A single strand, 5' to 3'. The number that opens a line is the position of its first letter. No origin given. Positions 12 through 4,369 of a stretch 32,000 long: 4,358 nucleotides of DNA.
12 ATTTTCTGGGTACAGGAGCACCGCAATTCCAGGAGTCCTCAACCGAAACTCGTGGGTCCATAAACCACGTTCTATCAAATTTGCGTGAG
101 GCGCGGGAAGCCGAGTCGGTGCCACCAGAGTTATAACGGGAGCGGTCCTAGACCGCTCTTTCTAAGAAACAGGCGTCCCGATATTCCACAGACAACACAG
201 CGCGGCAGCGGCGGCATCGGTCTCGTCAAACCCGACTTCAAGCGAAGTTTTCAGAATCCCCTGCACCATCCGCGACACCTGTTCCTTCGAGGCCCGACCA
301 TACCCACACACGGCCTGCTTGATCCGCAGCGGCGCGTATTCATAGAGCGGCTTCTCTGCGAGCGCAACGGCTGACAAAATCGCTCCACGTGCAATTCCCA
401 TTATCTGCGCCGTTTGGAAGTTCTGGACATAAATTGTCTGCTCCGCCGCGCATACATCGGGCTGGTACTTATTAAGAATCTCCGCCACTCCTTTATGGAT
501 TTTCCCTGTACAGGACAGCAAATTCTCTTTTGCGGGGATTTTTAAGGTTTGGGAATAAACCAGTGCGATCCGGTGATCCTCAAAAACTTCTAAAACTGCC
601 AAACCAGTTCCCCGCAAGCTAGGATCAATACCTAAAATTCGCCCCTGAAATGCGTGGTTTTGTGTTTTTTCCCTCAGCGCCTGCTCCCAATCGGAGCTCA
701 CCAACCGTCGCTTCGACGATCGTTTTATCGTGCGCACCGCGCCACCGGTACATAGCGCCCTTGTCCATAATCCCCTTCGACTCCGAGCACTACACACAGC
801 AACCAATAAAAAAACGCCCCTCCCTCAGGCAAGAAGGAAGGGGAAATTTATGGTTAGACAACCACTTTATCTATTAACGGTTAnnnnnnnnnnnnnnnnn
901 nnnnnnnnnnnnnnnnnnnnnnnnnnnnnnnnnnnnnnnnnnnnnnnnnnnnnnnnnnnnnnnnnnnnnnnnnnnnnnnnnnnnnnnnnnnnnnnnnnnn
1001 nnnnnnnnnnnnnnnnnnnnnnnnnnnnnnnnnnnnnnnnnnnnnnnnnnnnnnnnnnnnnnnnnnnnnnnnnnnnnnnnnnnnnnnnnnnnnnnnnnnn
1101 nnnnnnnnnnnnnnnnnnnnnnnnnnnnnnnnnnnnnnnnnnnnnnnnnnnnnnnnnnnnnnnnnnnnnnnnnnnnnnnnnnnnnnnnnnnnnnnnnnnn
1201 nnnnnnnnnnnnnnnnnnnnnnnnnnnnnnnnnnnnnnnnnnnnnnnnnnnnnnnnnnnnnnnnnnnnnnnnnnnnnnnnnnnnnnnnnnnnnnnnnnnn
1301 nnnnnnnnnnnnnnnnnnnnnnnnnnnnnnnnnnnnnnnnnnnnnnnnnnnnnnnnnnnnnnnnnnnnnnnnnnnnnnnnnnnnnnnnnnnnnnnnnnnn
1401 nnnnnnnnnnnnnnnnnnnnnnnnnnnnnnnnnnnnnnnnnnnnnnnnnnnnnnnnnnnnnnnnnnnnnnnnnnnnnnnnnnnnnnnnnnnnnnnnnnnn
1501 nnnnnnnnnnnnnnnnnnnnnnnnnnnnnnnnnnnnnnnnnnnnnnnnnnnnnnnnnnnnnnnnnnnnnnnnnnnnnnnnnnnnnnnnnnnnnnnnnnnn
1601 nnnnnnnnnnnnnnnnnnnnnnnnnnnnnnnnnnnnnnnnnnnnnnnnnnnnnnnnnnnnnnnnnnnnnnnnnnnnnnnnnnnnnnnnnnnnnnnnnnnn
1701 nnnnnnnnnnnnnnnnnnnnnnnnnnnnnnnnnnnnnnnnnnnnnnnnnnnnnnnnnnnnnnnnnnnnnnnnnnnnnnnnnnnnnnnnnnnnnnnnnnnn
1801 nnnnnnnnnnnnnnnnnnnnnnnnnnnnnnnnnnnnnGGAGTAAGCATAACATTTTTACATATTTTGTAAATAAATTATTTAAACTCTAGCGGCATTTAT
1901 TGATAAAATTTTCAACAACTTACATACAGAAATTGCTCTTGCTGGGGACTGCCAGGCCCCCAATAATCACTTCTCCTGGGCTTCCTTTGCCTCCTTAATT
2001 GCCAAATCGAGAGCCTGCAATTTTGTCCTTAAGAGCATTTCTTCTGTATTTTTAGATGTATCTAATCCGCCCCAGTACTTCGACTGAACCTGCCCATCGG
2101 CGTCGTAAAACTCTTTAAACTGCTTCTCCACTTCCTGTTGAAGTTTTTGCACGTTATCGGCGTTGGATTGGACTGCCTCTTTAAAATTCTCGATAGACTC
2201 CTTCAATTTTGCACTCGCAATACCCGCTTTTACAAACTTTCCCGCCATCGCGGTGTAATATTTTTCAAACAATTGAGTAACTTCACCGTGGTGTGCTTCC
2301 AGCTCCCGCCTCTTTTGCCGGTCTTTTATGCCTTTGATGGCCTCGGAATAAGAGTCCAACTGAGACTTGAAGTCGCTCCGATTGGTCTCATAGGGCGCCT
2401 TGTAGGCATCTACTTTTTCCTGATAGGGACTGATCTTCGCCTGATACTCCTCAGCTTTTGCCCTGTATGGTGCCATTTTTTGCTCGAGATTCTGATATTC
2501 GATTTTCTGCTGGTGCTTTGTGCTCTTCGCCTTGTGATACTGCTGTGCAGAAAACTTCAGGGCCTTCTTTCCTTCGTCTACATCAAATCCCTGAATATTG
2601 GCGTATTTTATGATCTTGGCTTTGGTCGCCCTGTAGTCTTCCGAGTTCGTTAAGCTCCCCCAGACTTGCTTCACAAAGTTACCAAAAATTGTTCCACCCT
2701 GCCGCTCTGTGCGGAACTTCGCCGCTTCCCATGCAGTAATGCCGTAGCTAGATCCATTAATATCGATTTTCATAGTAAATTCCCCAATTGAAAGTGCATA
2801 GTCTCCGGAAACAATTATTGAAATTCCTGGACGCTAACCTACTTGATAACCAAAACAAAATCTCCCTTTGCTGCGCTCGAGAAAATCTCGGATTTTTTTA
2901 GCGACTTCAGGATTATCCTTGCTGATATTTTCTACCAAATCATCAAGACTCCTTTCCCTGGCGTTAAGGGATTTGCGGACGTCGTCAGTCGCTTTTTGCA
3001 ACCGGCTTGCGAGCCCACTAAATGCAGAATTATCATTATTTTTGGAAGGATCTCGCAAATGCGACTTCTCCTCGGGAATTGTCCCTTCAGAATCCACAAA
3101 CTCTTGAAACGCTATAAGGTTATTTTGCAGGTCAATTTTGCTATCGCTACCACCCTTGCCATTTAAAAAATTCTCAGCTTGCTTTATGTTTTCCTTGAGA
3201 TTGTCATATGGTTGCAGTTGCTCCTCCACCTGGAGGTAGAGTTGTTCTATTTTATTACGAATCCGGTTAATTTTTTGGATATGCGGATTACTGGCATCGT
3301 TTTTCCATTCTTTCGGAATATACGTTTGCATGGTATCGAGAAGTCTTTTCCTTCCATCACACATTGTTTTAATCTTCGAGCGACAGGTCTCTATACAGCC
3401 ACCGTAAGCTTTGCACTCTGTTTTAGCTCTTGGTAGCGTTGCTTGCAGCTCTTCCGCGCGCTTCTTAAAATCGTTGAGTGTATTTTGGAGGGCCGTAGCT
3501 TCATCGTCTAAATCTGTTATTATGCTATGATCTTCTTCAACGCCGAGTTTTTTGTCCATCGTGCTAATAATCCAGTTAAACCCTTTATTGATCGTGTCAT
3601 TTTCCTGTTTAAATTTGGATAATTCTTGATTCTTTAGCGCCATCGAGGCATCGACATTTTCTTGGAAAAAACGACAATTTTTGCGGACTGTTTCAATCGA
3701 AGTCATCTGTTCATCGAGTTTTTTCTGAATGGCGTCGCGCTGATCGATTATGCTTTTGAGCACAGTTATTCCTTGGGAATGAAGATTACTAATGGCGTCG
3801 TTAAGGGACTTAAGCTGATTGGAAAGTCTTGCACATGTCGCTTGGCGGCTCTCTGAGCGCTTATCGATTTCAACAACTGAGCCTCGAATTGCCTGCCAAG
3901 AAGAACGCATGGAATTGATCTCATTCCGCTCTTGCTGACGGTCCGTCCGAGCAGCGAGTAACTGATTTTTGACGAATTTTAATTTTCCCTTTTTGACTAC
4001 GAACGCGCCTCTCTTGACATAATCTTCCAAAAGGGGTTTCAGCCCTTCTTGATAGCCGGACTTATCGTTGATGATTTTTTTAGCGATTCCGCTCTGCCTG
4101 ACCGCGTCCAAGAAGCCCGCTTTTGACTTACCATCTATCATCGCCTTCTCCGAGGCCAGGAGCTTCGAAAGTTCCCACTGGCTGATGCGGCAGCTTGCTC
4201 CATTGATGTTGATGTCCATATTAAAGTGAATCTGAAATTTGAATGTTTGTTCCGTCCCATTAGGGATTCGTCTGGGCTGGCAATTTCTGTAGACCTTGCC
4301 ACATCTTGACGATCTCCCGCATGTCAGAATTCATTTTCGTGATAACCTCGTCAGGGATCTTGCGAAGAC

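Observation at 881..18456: Tandem array of 11 paralogous coiled-coil genes co-oriented with, and directly downstream of, a lone gspF/pilC gene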

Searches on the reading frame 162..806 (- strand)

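Call 5: search_protein_families(library=pfam, proteins=[window:162-806:-], max_evalue=0.01)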
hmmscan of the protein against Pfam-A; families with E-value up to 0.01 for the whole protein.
window:162-806:- (214 aa): 1 family
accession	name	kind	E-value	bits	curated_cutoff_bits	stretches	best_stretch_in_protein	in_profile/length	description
PF02075.23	RuvC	-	3.8e-28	98.7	22.2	1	57-204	1-147/148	Crossover junction endodeoxyribonuclease RuvC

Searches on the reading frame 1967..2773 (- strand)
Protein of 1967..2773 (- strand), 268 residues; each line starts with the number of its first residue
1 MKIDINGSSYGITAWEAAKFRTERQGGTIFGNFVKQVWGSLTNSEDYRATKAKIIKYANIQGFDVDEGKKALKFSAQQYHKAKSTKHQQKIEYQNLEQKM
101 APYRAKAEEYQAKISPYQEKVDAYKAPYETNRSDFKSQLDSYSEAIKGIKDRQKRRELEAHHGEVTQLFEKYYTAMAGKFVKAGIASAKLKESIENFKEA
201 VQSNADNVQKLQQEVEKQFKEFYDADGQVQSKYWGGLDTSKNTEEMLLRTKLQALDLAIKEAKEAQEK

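Call 4: search_protein_families(library=pfam, proteins=[window:1967-2773:-], max_evalue=0.1)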
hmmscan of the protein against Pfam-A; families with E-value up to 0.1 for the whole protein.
window:1967-2773:- (268 aa): 3 families
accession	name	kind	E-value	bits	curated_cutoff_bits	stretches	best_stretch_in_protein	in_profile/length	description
PF07352.17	Phage_Mu_Gam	-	0.014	15.8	28.3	1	101-166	16-81/149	Bacteriophage Mu Gam like protein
PF23116.1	HHD_RTEL1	-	0.068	13.9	27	1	107-171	2-66/102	RTEL1, HHD domain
PF06013.18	WXG100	-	0.074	13.8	27.3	0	184-226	43-85/86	Proteins of 100 residues with WXG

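Call 61: search_protein_families(library=ncbifam, proteins=[window:1967-2773:-], max_evalue=0.01)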
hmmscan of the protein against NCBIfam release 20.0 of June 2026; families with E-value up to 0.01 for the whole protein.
window:1967-2773:- (268 aa): 2 families
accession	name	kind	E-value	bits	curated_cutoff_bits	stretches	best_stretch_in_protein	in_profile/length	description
NF045487.1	ASRP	equivalog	0.0016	17.1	300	1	65-225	130-281/593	archaea-specific SMC-related protein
TIGR02168.1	SMC_prok_B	equivalog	0.007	14.1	567.35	1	67-246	271-453/1181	chromosome segregation protein SMC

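Call 62: search_protein_families(library=padloc, proteins=[window:1967-2773:-], max_evalue=0.01)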
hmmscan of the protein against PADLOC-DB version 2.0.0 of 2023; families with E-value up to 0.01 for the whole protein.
window:1967-2773:- (268 aa): 0 families

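Call 75: predict_structure(alignment_id=A4)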
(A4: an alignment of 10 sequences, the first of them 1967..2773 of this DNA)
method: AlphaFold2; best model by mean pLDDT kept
length: 268 residues; sequences in the alignment: 10
mean_pLDDT: 72.7   pTM: 0.43
mean pLDDT of the five models: 72.7, 72.3, 71.1, 66.9, 63.5
residues with pLDDT >= 90: 24; 70-90: 137; 50-70: 89; < 50: 18
segments of 3 or more residues with pLDDT < 50: 234-242
pLDDT, mean of each block of 10 residues (from residue 1): 84 84 68 49 65 83 86 85 76 77 77 73 79 87 92 93 87 78 69 67 65 61 55 48 55 61 54
secondary structure, 60 per line:
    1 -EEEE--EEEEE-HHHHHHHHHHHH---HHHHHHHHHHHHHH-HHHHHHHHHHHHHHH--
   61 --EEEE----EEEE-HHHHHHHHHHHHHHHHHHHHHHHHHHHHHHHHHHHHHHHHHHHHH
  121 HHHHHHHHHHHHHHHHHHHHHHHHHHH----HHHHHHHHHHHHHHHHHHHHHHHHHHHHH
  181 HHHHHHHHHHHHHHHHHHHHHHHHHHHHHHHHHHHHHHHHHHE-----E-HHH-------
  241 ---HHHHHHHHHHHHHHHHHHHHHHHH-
elements in order: E2-5 E8-12 H14-25 H29-42 H44-58 E63-66 E71-74 H76-147 H152-222 H244-267

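Call 77: fold_search(model_id=the predicted structure, library=pdb)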
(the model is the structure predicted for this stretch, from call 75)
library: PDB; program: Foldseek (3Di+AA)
matches with E <= 10: 49; with E <= 0.001: 0
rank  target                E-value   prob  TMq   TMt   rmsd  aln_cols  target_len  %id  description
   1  9fqr_Co               6.9e-01  0.38  0.31  0.33  23.9       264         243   12  96-nm repeat of axonemal doublet microtubules from bovine sperm (released 2025-03-26)
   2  9d5n_CE               1.3e+00  0.08  0.19  0.15  36.6       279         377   15  48-nm doublet microtubule from Trichomonas vaginalis strain G3 (released 2025-05-14)
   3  8i7o_Cc               1.4e+00  0.28  0.34  0.34  24.7       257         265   12  In situ structure of axonemal doublet microtubules in mouse sperm with 16-nm repeat (released 2023-10-11)
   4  7uh4_D                1.7e+00  0.75  0.30  0.63   5.5       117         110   17  LXG-associated alpha-helical protein D2 (LapD2) (released 2022-08-24)
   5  4wpc_A                2.3e+00  0.25  0.28  0.27   9.9       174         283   14  Crystal structure of Rgd1p F-BAR domain in complex with inositol phosphate (released 2014-12-24)
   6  8i4v_B                3.2e+00  0.08  0.20  0.21  18.0       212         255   18  Cryo-EM structure of 5-subunit Smc5/6 arm region (released 2024-06-26)
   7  8i21_B                3.6e+00  0.08  0.16  0.16  17.2       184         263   16  Cryo-EM structure of 6-subunit Smc5/6 arm region (released 2024-06-26)
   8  9fqr_D6               3.8e+00  0.12  0.30  0.33  23.1       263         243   11  96-nm repeat of axonemal doublet microtubules from bovine sperm (released 2025-03-26)
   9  4wpc_B                4.1e+00  0.23  0.30  0.28   8.3       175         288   14  Crystal structure of Rgd1p F-BAR domain in complex with inositol phosphate (released 2014-12-24)
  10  8e4g_a                4.1e+00  0.10  0.16  0.31  11.3       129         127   16  Remodeling of the bacteriophage T7 during initial infection (released 2023-09-27)
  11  5c22_C                4.1e+00  0.04  0.16  0.17  19.3       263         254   11  Crystal structure of Zn-bound HlyD from E. coli (released 2016-02-17)
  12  5c21_B                4.3e+00  0.05  0.17  0.18  19.9       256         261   11  Crystal structure of native HlyD from E. coli (released 2016-02-17)
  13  9a72_A                4.6e+00  0.06  0.16  0.15  19.0       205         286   15  Integrative model of YFMS-CHEW by crosslinking MS and deep learning (released 2024-09-18)
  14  6gy6_A                4.6e+00  0.05  0.22  0.17  19.6       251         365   11  XaxAB pore complex from Xenorhabdus nematophila (released 2018-07-25)
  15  6zbc_C                4.6e+00  0.02  0.16  0.16  37.8       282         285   12  Merozoite surface protein 1 (MSP-1) from Plasmodium falciparum, main conformation (released 2021-05-19)
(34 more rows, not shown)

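Call 84: search_protein_families(library=phrogs, proteins=[window:1967-2773:-], max_evalue=0.001)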
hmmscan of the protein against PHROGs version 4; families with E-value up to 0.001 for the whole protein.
window:1967-2773:- (268 aa): 0 families

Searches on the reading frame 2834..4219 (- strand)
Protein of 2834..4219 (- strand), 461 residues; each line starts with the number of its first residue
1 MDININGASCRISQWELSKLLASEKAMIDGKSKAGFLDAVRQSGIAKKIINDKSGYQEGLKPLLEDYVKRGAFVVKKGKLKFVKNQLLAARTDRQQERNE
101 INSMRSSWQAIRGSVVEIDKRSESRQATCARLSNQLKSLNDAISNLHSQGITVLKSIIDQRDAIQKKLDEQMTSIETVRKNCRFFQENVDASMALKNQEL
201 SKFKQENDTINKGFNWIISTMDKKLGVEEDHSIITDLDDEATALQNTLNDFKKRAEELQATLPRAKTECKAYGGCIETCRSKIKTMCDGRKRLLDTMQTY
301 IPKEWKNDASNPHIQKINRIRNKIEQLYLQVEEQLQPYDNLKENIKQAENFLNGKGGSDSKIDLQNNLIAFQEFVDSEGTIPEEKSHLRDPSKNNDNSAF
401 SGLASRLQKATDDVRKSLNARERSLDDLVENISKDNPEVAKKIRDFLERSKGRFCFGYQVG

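Call 4: search_protein_families(library=pfam, proteins=[window:2834-4219:-], max_evalue=0.1)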
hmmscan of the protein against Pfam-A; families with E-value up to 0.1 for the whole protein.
window:2834-4219:- (461 aa): 7 families
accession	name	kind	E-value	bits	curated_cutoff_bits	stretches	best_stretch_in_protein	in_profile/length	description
PF03036.21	Perilipin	-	0.00012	21.7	33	1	199-305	289-394/403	Perilipin family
PF13851.11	GAS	-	0.00085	19.2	32.3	0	112-228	32-143/200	Growth-arrest specific micro-tubule binding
PF06009.19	Laminin_II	-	0.007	16.8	33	0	227-326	5-101/138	Laminin Domain II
PF02731.20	SKIP_SNW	-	0.015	15.4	25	1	90-171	59-138/158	SKIP/SNW domain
PF25505.1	ARM_CPL3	-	0.061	13.6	26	0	116-149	11-44/122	CPL3 ARM repeat domain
PF17675.6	APG6_N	-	0.081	13.8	45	1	256-350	12-88/132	Apg6 coiled-coil region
PF18733.6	HEPN_LA2681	-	0.085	12.6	27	1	301-340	127-166/204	LA2681-like HEPN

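Call 8: find_encoding_contigs(protein=window:2834-4219:-, flank=10000, max_places=6)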
Protein window:2834-4219:- (461 aa): no gene with exactly this product is on record in the collection.

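Call 61: search_protein_families(library=ncbifam, proteins=[window:2834-4219:-], max_evalue=0.01)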
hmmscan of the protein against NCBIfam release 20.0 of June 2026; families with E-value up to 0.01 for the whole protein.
window:2834-4219:- (461 aa): 5 families
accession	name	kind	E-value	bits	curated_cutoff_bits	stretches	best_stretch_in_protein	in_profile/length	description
NF041035.1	Rad50_Halo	equivalog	4.3e-07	28.7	1000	1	94-429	246-585/883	DNA double-strand break repair ATPase Rad50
TIGR02168.1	SMC_prok_B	equivalog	1.2e-06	26.7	567.35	2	79-226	352-505/1181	chromosome segregation protein SMC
TIGR02169.1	SMC_prok_A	equivalog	9.2e-06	23.6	729.4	1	88-286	692-888/1165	chromosome segregation protein SMC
NF045487.1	ASRP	equivalog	4.2e-05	22.4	300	1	77-349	196-473/593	archaea-specific SMC-related protein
TIGR04527.1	mycoplas_twoTM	subfamily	0.0098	15.6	125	0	208-351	50-179/248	MG_279/MG_280 family protein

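Call 62: search_protein_families(library=padloc, proteins=[window:2834-4219:-], max_evalue=0.01)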
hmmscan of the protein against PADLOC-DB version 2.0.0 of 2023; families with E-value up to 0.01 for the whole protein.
window:2834-4219:- (461 aa): 9 families
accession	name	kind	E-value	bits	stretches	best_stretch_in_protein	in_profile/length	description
PDLC00581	JetC3|JetC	-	3.5e-07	26.4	2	200-439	746-987/1473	DUF3584 domain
PDLC03859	LmuB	-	1.4e-05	22.5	1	52-354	215-477/611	-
PDLC03868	LmuB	-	2.7e-05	20.7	1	162-434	175-452/1035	-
PDLC00551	JetC2|JetC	-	3e-05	20.1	1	92-433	785-1114/1365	DUF3584 domain; MukB-like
PDLC03861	LmuB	-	4e-05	19.7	1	79-376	389-701/1213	-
PDLC02756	PbeC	-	0.00019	18.6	1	227-437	216-426/643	PbeC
PDLC00553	JetC2|JetC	-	0.0002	17.4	1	85-425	803-1112/1361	DUF3584 domain; MukB-like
PDLC00006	DruC1|DruC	-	0.00099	15.7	1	102-267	171-328/626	Unknown function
PDLC02668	DndD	-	0.0024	14.9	0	227-434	214-413/659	DndD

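Call 84: search_protein_families(library=phrogs, proteins=[window:2834-4219:-], max_evalue=0.001)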
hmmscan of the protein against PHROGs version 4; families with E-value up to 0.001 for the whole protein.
window:2834-4219:- (461 aa): 0 families
